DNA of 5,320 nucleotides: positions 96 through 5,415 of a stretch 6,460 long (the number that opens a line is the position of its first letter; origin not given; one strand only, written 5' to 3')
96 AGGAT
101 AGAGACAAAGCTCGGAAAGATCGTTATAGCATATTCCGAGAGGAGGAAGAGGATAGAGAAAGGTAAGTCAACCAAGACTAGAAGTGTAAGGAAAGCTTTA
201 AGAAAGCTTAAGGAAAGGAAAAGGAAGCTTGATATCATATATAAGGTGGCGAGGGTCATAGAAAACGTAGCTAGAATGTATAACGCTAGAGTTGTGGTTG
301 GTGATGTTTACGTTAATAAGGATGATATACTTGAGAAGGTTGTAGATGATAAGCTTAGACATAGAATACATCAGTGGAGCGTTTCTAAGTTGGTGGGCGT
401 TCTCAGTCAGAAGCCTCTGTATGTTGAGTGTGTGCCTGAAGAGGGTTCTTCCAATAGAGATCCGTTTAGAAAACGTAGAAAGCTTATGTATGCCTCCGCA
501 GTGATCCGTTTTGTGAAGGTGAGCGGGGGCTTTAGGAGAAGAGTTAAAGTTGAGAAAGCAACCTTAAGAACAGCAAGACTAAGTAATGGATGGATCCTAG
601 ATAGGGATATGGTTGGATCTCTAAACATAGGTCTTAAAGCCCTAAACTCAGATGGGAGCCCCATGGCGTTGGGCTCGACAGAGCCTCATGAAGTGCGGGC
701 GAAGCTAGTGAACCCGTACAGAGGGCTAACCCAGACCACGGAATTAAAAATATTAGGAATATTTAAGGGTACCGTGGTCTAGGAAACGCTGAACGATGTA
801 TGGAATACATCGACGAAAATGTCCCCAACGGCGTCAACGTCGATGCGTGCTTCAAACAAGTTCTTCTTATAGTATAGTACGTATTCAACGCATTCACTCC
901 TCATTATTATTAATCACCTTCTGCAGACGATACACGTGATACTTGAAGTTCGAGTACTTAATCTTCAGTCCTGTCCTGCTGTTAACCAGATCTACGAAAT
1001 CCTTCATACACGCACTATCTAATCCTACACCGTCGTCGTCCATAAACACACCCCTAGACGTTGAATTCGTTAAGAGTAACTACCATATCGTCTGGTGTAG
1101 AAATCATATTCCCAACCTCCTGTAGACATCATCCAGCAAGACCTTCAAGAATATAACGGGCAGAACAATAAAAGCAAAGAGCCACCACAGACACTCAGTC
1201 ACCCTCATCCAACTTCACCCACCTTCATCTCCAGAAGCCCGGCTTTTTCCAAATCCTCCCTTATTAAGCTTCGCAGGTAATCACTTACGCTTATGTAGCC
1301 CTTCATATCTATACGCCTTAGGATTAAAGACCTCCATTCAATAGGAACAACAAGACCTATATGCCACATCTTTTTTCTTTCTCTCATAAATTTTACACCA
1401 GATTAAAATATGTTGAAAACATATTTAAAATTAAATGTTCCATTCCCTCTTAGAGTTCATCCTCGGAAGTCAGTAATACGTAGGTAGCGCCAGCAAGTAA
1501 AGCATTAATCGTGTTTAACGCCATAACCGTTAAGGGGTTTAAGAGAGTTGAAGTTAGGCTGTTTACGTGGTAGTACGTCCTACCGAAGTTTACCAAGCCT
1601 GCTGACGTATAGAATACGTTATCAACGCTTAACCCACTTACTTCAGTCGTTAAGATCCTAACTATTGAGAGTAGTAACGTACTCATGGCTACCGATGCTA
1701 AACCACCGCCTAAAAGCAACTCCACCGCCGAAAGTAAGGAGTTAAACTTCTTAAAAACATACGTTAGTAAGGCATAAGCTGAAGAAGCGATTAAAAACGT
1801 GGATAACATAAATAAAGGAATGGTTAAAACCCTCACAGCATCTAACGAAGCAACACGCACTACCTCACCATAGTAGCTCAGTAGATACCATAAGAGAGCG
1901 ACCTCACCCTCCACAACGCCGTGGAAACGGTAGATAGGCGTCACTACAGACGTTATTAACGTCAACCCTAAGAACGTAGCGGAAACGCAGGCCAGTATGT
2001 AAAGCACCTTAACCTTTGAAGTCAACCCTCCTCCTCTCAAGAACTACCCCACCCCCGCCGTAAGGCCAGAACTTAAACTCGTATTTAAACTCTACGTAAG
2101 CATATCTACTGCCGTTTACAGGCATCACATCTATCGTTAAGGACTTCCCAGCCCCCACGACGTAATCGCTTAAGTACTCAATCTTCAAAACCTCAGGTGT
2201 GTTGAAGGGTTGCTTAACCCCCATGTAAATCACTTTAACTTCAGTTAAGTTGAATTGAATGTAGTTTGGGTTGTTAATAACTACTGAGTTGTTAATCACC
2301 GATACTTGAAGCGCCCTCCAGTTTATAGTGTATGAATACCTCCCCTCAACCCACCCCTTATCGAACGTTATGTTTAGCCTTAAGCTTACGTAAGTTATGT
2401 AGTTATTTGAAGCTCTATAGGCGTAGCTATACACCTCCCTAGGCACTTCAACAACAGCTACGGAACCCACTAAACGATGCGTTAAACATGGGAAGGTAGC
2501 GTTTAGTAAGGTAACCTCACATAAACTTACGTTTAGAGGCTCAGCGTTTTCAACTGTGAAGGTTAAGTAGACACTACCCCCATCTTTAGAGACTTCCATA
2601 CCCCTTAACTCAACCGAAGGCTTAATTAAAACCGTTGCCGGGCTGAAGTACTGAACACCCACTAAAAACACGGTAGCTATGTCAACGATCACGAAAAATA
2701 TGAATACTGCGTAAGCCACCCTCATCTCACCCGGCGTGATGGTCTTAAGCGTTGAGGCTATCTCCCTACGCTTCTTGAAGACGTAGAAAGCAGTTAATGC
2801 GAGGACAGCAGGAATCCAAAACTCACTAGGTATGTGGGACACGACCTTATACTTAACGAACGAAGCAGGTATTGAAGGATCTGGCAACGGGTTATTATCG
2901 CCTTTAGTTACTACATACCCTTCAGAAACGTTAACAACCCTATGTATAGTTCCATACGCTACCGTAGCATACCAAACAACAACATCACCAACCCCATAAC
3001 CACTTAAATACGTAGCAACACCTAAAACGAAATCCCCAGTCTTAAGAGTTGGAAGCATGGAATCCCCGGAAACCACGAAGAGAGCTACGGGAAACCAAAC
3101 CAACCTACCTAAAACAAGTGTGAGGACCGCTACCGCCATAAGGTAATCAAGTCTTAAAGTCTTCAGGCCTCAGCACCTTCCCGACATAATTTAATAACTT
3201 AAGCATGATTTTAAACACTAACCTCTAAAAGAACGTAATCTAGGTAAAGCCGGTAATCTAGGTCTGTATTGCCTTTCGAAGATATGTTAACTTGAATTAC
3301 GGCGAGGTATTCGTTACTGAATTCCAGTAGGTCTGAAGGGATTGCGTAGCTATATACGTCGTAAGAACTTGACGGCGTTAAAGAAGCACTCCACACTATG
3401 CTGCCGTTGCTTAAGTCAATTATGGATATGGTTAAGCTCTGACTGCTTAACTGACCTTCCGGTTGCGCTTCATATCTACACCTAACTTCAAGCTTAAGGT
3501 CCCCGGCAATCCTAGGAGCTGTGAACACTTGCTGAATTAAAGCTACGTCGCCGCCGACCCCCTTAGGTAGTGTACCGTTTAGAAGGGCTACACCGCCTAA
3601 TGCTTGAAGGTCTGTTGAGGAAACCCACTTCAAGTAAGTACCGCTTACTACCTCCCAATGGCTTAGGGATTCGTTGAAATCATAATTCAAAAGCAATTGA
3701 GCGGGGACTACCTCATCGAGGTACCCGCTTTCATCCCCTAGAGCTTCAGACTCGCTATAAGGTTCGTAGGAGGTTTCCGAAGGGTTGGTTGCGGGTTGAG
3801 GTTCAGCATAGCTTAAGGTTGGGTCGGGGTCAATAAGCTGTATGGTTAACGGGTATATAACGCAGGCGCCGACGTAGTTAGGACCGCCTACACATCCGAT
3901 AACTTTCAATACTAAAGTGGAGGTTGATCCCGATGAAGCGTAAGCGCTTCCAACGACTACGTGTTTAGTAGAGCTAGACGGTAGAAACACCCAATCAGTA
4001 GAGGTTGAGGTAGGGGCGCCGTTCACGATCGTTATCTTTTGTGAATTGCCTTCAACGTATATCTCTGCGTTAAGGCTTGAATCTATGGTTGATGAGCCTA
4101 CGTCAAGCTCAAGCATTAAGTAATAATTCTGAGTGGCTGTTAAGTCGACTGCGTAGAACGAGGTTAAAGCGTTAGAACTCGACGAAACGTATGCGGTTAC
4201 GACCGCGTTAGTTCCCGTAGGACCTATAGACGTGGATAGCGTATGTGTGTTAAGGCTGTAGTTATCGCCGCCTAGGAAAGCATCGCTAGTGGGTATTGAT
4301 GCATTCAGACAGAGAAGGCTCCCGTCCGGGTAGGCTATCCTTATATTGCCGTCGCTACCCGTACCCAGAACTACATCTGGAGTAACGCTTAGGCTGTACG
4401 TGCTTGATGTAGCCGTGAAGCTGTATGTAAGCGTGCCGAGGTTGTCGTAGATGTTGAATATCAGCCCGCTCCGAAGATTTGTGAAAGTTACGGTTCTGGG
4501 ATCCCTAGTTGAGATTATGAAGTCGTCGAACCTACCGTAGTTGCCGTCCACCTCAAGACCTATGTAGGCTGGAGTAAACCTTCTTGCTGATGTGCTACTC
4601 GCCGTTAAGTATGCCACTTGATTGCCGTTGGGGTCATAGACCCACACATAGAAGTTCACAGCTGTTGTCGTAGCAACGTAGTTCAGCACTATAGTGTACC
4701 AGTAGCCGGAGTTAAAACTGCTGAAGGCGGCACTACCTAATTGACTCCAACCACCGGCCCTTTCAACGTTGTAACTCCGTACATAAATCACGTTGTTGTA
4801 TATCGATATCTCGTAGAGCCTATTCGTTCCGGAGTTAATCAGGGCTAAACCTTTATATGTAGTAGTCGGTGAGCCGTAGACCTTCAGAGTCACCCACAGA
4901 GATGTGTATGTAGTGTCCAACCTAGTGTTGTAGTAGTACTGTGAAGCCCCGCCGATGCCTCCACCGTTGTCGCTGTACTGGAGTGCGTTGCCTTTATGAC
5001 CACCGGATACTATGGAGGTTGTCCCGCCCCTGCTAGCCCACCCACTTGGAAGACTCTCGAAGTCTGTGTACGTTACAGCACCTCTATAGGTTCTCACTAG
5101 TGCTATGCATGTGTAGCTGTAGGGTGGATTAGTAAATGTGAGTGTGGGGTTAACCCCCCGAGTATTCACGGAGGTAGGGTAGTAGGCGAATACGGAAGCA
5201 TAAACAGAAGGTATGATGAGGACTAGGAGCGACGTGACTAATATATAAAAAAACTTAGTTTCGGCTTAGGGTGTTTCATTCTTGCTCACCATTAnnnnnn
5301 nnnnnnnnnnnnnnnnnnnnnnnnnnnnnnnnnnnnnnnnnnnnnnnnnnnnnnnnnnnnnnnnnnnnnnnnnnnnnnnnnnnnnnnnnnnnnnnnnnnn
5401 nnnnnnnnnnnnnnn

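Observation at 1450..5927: Variant archaeal TasA/SipW-type secreted fibre operon (bundling-pilus-like) with a giant lectin-like partner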

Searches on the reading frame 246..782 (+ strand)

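Call 4: search_protein_families(library=pfam, proteins=[window:246-782:+], max_evalue=1)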
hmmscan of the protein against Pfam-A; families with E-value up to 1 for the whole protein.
window:246-782:+ (178 aa): 1 family
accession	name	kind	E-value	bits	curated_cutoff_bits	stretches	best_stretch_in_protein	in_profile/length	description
PF21444.2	CofB_pilin_dom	-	0.13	12.4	27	1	110-145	176-212/234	CofB, pilin domain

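Call 5: search_protein_families(library=ncbifam, proteins=[window:246-782:+], max_evalue=1)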
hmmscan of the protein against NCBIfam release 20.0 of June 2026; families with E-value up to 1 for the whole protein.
window:246-782:+ (178 aa): 1 family
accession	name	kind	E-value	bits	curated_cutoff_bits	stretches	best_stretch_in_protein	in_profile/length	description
TIGR01766.2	TIGR01766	domain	1e-05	25.9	32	1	5-63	16-76/82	IS200/IS605 family accessory protein TnpB-related protein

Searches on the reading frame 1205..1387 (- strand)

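Call 4: search_protein_families(library=pfam, proteins=[window:1205-1387:-], max_evalue=1)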
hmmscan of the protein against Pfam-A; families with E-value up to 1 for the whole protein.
window:1205-1387:- (60 aa): 0 families

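Call 5: search_protein_families(library=ncbifam, proteins=[window:1205-1387:-], max_evalue=1)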
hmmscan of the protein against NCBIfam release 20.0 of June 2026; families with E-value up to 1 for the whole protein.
window:1205-1387:- (60 aa): 2 families
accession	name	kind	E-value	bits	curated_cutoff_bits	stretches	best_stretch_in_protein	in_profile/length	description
NF001884.0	PRK00630.1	subfamily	0.049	13.7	119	1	24-49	27-52/148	nickel responsive regulator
NF007383.0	PRK09902.1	equivalog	0.17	11.4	235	1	15-38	95-117/216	lipopolysaccharide kinase InaA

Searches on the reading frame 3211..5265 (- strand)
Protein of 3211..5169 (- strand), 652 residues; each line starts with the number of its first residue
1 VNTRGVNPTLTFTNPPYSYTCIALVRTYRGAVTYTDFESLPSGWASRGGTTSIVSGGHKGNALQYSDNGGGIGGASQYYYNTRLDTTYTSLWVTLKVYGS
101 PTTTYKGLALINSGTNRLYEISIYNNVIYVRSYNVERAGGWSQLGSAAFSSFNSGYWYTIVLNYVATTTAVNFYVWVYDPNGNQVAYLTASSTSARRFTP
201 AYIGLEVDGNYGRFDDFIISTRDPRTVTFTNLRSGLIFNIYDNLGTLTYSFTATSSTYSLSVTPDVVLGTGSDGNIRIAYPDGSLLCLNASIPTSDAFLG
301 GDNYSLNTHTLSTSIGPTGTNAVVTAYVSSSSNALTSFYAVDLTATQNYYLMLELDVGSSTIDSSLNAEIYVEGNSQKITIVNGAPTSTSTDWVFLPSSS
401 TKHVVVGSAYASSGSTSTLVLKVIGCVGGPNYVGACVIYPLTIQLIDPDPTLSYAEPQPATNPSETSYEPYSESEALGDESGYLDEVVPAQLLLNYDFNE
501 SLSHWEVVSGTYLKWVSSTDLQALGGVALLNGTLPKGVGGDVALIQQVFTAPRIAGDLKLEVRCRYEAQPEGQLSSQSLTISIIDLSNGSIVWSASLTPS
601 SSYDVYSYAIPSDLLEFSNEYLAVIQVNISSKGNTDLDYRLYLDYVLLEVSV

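Call 4: search_protein_families(library=pfam, proteins=[window:3211-5169:-], max_evalue=1)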
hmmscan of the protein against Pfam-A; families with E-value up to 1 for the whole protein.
window:3211-5169:- (652 aa): 0 families

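Call 36: search_solved_structures(query=window:3211-5169:-, max_evalue=10, show_alignments=0)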
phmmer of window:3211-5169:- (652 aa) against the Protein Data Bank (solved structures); distinct sequences matched with E-value up to 10: 0.

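Call 66: search_protein_families(library=pfam, alignment_id=A4, max_evalue=0.5)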
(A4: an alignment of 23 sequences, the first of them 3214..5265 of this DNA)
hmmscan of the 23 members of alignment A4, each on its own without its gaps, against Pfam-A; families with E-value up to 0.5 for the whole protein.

A. member 1, window:3214-5265:- (684 aa): 0 families

B. families by the number of members that match (of 23 scanned): 13 families
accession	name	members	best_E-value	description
PF22237.3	SO2946-like_C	5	0.00019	SO2946-like, C-terminal domain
PF14972.11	Mito_morph_reg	1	0.0075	Mitochondrial morphogenesis regulator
PF00078.32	RVT_1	1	0.0084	Reverse transcriptase (RNA-dependent DNA polymerase)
PF13385.13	Laminin_G_3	1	0.01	Concanavalin A-like lectin/glucanases superfamily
PF08805.16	PilS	1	0.011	PilS N terminal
PF17936.7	Big_6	1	0.012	Bacterial Ig domain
PF18962.6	Por_Secre_tail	1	0.038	Secretion system C-terminal sorting domain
PF25713.1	N4_GP8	1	0.044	Bacteriophage N4 DNA replication inhibitor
PF19244.4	Poly_A_pol_cat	1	0.047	Poly(A) polymerase catalytic subunit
PF02369.22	Big_1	1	0.096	Bacterial Ig-like domain (group 1)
PF06853.17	DUF1249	1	0.12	Protein of unknown function (DUF1249)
PF13860.13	FlgD_ig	1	0.12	FlgD Ig-like domain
PF19410.4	DUF5980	1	0.12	Family of unknown function (DUF5980)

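Call 68: search_solved_structures(query=A4, max_evalue=10, show_alignments=0)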
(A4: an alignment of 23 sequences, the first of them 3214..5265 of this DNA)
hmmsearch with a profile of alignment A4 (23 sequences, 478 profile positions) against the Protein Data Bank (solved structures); distinct sequences matched with E-value up to 10: 0.
